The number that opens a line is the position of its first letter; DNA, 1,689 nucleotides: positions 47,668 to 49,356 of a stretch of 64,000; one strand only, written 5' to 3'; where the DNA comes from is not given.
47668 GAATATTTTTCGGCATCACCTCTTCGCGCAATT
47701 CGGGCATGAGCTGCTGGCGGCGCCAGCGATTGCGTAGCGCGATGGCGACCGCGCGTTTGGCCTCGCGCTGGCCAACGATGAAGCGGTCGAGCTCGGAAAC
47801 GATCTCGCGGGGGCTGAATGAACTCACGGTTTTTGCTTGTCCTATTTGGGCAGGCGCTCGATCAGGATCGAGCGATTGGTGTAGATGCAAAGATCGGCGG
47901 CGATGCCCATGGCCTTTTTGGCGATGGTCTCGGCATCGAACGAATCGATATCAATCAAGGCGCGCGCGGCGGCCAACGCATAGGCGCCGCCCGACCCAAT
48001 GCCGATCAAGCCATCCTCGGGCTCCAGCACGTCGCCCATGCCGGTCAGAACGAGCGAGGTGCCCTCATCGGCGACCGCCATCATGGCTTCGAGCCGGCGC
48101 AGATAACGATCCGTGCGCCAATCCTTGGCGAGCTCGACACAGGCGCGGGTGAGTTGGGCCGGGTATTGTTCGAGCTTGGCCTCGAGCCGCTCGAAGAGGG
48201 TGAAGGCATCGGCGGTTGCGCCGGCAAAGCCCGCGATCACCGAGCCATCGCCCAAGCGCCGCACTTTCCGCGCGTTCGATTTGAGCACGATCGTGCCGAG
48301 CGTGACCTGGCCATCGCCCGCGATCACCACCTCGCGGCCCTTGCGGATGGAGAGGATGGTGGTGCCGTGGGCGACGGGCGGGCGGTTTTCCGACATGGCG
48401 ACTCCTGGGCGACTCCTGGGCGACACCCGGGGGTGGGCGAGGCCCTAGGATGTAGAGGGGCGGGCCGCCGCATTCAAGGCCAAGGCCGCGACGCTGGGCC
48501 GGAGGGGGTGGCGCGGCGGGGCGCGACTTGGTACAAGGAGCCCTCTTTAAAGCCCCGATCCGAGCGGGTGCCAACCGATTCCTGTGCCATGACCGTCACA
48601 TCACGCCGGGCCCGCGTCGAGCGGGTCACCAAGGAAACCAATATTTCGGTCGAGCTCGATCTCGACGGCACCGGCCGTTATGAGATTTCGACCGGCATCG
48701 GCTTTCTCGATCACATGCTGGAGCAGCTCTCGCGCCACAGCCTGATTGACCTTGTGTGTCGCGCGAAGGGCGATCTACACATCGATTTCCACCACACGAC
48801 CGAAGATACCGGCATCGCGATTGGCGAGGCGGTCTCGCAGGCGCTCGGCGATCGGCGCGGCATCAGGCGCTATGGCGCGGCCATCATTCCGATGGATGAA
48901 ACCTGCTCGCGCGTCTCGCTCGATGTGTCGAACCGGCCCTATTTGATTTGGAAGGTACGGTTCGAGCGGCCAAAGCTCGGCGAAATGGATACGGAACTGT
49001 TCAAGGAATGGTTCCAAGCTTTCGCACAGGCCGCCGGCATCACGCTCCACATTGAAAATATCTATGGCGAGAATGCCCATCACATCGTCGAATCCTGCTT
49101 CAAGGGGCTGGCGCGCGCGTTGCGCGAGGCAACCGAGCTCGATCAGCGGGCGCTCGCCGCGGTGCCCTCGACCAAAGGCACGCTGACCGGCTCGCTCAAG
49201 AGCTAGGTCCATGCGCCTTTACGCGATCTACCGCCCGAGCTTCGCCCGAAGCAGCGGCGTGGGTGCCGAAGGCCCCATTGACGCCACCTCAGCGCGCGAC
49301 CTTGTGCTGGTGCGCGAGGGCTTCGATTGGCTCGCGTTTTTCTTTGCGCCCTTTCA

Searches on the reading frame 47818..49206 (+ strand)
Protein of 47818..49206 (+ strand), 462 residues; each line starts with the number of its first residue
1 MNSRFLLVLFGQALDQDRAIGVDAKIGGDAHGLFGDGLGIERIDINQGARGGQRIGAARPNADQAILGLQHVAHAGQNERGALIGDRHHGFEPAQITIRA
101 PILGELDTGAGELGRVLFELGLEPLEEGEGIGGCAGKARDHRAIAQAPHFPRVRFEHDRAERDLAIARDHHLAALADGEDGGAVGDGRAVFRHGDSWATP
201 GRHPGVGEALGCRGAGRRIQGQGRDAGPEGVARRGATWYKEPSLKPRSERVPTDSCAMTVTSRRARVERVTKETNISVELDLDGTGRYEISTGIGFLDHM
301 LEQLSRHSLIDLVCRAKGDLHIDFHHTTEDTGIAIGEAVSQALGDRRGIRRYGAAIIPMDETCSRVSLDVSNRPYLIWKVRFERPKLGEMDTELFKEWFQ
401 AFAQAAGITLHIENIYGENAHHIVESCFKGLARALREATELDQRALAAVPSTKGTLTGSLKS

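Call 16: search_protein_families(library=ncbifam, max_evalue=1e-8, proteins=[window:47818-49206:+])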
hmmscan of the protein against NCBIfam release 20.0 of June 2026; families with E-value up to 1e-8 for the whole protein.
window:47818-49206:+ (462 aa): 13 families
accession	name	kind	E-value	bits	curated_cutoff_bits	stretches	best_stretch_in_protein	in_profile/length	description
NF002109.0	PRK00951.1-5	equivalog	4.5e-102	339.9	278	1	262-456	2-196/196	imidazoleglycerol-phosphate dehydratase HisB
NF002111.0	PRK00951.2-1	equivalog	4.6e-81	271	231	1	262-456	3-194/194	imidazoleglycerol-phosphate dehydratase HisB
NF002108.0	PRK00951.1-3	equivalog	1.7e-77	259.8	328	1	259-456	6-203/205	imidazoleglycerol-phosphate dehydratase HisB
NF002106.0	PRK00951.1-1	equivalog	2.5e-77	259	283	1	261-456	2-197/197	imidazoleglycerol-phosphate dehydratase HisB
NF002115.0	PRK00951.2-5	equivalog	7.7e-76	254.2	289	1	262-456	2-195/195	imidazoleglycerol-phosphate dehydratase HisB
NF002112.0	PRK00951.2-2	equivalog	7.3e-74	247.7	315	1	263-456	2-194/194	imidazoleglycerol-phosphate dehydratase HisB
NF002110.2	PRK00951.1-6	equivalog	4.2e-73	245.3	266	1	263-456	1-199/199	imidazoleglycerol-phosphate dehydratase HisB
NF003937.0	PRK05446.1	equivalog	7e-73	245.7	443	1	258-456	162-355/355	bifunctional histidinol-phosphatase/imidazoleglycerol-phosphate dehydratase HisB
NF002116.0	PRK00951.2-6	equivalog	1.6e-72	243.6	269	1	261-456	2-197/197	imidazoleglycerol-phosphate dehydratase HisB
NF002114.0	PRK00951.2-4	equivalog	1.3e-71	240.2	189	1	266-456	3-190/190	imidazoleglycerol-phosphate dehydratase HisB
NF002107.0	PRK00951.1-2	equivalog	2.6e-67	226.3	267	1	263-456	2-194/194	imidazoleglycerol-phosphate dehydratase HisB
NF010121.0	PRK13598.1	equivalog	1.7e-52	178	295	1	262-455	2-192/193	imidazoleglycerol-phosphate dehydratase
NF002113.0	PRK00951.2-3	equivalog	5.7e-52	176.4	288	1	263-455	2-189/190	imidazoleglycerol-phosphate dehydratase HisB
